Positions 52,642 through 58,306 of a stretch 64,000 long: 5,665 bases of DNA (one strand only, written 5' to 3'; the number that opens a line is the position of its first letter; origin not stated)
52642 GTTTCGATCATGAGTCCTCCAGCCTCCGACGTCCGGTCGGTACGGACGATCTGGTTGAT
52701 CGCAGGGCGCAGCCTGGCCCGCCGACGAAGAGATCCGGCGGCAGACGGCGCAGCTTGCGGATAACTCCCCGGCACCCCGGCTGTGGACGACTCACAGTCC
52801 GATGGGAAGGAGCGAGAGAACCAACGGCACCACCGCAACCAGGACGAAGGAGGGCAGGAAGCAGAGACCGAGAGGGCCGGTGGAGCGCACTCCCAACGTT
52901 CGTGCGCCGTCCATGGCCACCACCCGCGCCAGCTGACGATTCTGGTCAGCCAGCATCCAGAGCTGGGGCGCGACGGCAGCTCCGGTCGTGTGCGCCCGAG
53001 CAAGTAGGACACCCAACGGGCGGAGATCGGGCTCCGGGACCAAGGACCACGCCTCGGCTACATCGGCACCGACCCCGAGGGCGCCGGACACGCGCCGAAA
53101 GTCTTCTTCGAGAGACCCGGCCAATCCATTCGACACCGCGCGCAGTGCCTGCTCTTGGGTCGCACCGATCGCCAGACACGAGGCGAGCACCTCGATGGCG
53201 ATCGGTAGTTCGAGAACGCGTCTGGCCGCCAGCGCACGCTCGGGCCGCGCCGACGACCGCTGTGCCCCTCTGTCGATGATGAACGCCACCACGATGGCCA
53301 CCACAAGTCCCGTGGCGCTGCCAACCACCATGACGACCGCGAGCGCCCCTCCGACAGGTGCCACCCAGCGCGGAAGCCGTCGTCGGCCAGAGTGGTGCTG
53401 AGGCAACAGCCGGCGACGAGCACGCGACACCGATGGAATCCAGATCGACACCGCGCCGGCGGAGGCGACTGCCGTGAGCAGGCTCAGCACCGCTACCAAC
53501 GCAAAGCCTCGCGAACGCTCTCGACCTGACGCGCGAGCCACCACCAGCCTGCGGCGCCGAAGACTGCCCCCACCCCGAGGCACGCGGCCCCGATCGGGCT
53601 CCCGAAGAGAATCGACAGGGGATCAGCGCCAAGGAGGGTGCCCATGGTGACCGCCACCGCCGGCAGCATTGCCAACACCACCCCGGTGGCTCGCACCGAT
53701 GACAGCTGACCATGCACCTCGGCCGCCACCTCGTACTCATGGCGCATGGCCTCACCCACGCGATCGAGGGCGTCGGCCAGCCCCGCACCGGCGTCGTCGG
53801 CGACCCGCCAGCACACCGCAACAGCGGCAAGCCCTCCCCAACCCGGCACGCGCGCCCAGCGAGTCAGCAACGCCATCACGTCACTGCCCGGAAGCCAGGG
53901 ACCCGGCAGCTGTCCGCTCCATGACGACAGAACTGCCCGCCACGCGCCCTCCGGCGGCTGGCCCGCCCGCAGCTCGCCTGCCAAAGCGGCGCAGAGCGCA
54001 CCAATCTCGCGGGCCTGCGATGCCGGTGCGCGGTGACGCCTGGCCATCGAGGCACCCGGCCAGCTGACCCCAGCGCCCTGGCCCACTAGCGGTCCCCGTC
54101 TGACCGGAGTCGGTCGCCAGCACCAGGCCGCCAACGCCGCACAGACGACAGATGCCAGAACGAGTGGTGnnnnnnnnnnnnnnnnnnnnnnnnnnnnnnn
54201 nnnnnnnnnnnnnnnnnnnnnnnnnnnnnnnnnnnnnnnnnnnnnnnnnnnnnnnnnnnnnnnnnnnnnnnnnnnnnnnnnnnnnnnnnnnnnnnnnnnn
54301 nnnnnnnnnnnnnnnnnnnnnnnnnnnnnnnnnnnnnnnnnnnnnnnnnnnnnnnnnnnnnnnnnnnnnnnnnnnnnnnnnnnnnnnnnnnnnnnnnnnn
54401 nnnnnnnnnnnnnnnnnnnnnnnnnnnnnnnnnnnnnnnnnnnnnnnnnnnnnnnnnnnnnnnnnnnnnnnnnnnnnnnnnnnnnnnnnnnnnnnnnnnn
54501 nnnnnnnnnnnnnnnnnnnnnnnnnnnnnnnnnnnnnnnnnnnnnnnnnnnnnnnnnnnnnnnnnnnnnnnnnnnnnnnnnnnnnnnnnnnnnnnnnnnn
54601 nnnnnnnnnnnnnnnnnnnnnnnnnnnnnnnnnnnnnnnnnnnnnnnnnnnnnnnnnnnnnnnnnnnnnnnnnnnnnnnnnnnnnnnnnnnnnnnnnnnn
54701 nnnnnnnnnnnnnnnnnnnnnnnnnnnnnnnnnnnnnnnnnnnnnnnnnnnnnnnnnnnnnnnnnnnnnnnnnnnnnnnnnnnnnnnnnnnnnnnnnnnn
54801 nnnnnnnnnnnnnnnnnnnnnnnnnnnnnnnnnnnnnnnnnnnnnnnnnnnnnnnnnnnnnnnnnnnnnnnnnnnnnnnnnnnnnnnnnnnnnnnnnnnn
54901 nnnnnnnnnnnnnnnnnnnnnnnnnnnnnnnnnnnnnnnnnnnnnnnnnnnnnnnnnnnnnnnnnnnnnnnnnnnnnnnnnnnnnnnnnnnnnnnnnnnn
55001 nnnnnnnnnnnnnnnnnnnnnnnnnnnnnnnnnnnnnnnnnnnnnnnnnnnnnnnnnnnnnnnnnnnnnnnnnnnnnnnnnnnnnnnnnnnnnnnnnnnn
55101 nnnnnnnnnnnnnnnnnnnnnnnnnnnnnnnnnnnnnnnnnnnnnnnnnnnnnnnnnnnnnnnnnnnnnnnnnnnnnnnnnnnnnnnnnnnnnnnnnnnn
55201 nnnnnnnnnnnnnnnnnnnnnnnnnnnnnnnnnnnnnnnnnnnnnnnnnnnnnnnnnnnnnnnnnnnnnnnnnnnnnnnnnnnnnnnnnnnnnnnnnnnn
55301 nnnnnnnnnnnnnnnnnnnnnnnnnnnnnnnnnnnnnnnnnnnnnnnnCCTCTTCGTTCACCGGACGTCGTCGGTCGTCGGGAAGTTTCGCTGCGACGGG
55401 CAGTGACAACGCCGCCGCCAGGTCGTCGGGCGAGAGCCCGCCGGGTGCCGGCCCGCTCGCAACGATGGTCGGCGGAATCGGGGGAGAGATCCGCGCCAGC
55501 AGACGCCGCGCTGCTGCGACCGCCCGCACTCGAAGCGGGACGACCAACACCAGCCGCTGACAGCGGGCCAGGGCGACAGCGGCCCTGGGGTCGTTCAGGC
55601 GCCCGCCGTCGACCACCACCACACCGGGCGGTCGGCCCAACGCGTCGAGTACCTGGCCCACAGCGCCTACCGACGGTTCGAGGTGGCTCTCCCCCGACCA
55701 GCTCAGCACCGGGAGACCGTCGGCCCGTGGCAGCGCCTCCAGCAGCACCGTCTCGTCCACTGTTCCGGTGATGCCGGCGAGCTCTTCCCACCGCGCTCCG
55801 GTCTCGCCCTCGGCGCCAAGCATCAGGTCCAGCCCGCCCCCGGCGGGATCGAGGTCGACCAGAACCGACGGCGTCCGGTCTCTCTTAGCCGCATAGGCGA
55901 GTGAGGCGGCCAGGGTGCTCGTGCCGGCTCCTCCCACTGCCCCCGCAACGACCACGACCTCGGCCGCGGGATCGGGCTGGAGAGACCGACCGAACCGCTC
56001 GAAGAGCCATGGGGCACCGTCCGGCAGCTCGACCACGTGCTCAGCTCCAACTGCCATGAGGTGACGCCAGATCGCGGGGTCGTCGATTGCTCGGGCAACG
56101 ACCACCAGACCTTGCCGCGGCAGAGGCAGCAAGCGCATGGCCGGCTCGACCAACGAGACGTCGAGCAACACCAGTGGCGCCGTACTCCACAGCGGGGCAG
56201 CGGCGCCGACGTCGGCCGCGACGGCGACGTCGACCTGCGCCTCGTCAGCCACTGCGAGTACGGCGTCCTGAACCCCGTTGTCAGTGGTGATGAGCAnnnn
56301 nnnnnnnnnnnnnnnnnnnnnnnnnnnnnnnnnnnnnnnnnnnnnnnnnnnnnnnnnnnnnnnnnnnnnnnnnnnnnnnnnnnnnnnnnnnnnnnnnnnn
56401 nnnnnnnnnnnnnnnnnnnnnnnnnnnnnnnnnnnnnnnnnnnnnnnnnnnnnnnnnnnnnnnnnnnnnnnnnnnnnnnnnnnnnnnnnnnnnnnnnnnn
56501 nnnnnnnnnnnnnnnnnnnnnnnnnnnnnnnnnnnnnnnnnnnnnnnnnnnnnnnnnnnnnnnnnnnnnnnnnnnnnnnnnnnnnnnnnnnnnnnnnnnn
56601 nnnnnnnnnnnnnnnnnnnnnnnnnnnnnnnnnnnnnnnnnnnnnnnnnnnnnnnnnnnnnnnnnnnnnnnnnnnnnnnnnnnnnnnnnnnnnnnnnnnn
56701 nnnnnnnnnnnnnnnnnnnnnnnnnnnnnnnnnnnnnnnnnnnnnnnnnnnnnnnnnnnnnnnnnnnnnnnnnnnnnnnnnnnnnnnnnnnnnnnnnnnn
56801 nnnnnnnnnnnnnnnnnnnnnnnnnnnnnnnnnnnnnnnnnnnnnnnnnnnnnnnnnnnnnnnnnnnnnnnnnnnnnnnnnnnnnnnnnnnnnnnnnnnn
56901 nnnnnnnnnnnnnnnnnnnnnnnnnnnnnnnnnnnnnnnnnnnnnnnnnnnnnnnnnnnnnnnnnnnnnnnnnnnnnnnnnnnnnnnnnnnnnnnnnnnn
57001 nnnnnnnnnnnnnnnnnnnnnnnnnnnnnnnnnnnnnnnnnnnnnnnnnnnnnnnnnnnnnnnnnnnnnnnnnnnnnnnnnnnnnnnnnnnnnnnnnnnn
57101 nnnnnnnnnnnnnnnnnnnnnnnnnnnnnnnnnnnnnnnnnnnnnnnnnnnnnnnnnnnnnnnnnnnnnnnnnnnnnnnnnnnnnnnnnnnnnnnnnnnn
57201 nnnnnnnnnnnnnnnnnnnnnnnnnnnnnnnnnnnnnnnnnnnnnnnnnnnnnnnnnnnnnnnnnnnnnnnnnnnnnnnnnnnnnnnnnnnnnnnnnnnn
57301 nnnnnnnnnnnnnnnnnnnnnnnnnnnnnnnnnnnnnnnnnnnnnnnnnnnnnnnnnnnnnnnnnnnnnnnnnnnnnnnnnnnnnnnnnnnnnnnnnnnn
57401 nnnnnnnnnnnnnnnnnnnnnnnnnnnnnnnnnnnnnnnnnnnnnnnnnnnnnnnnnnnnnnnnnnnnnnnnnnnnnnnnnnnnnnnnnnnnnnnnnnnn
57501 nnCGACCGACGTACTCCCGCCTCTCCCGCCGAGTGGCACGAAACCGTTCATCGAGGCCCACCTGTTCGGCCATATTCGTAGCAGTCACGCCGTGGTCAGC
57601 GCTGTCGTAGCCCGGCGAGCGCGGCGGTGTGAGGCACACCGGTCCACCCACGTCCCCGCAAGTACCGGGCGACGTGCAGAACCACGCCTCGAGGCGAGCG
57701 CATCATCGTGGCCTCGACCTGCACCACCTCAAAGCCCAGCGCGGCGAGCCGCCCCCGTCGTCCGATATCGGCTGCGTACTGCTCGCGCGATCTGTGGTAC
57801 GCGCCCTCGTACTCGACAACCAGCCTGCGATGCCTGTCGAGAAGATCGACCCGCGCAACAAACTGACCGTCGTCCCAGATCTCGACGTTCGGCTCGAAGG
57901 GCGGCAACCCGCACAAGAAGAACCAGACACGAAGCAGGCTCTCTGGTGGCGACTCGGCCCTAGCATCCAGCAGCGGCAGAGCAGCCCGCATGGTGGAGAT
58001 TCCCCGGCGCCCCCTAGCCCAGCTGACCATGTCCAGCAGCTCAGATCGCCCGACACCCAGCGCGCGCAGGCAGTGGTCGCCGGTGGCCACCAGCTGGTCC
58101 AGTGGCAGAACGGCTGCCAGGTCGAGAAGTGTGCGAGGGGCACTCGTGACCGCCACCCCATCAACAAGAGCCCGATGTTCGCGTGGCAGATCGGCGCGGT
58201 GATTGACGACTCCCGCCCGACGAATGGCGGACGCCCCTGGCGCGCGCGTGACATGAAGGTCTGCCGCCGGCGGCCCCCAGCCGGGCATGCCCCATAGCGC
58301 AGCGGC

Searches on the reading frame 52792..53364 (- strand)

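Call 22: search_protein_families(library=pfam, proteins=[window:52792-53364:-], max_evalue=0.01)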
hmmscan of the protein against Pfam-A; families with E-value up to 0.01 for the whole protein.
window:52792-53364:- (190 aa): 1 family
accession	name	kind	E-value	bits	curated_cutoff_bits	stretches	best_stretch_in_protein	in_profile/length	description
PF00482.28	T2SSF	-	5.2e-11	43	25.2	1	57-177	2-123/125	Type II secretion system (T2SS), protein F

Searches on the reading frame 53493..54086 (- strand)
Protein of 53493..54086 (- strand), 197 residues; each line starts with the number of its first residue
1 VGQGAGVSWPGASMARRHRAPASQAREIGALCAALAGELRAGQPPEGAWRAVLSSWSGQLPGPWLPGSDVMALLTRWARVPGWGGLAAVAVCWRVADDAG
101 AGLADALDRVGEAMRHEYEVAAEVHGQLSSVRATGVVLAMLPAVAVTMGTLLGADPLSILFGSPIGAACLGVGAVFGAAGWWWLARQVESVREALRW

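Call 22: search_protein_families(library=pfam, proteins=[window:53493-54086:-], max_evalue=0.01)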
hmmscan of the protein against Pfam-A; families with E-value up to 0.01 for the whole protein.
window:53493-54086:- (197 aa): 1 family
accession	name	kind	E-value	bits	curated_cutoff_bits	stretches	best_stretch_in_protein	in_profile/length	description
PF00482.28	T2SSF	-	8.8e-06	26.1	25.2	1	84-149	58-123/125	Type II secretion system (T2SS), protein F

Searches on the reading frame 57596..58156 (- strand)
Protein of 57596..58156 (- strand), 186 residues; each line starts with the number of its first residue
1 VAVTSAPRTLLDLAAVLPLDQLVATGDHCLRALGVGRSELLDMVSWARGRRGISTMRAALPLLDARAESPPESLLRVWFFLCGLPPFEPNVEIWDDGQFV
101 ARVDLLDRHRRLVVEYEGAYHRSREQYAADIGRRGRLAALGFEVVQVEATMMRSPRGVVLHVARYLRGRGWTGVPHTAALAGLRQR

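Call 22: search_protein_families(library=pfam, proteins=[window:57596-58156:-], max_evalue=0.01)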
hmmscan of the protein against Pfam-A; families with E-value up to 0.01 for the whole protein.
window:57596-58156:- (186 aa): 2 families
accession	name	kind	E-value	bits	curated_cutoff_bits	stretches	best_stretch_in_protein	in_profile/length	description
PF04480.18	DUF559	-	5.5e-05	23.4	20.6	1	103-161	46-103/109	Protein of unknown function (DUF559)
PF18741.7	MTES_1575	-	0.0042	17.6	38.2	0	108-150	36-79/96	REase_MTES_1575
